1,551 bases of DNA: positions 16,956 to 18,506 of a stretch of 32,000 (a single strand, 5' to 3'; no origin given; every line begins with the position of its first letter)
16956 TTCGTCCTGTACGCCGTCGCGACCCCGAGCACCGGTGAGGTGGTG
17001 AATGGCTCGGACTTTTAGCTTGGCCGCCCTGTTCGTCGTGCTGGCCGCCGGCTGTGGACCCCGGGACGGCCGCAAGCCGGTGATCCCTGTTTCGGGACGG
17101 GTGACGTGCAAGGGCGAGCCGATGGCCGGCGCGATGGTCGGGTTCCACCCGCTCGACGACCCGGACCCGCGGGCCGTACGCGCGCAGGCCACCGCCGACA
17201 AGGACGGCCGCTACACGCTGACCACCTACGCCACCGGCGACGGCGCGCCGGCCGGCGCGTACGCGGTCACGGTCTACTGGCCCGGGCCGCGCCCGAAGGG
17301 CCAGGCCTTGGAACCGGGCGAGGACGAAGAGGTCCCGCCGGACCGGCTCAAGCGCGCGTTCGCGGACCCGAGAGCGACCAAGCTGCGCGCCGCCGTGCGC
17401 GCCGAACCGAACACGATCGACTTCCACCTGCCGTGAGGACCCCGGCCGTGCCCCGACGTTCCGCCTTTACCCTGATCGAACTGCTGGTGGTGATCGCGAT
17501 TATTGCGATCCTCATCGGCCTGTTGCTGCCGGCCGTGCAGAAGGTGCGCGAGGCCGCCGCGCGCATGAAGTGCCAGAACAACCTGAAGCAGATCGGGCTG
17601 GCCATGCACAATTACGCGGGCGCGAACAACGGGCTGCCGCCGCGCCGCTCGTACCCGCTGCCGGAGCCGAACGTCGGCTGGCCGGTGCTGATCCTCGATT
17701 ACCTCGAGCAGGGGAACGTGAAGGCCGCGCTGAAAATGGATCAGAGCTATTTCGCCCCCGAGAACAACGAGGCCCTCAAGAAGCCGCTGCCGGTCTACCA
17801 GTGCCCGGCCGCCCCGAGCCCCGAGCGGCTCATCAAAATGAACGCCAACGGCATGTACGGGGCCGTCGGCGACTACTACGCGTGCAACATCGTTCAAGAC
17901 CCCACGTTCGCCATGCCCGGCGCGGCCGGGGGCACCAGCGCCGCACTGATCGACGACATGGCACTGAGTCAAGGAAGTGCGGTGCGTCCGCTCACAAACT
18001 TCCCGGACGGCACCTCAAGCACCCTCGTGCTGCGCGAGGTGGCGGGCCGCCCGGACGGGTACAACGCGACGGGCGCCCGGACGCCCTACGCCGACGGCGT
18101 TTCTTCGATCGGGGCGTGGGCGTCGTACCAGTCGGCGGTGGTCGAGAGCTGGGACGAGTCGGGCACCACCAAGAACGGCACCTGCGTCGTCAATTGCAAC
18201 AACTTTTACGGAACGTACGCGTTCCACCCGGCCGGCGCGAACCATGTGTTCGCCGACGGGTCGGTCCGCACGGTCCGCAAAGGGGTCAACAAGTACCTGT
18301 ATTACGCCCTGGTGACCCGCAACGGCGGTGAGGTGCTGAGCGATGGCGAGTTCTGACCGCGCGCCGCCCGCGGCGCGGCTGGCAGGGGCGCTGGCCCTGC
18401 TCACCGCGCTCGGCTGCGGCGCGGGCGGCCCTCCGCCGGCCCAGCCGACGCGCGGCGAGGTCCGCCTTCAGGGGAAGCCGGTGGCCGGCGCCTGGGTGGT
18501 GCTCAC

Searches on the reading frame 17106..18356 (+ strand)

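Call 11: search_protein_families(library=pfam, proteins=[window:17106-18356:+], max_evalue=0.01)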
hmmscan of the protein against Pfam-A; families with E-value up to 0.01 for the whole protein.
window:17106-18356:+ (416 aa): 2 families
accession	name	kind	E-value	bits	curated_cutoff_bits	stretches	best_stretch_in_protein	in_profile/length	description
PF07596.16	SBP_bac_10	-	2.8e-40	139.5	23.3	1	145-391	1-262/268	Protein of unknown function (DUF1559)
PF07963.17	N_methyl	-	1.4e-07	31.2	21.2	1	117-141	3-27/27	Prokaryotic N-terminal methylation motif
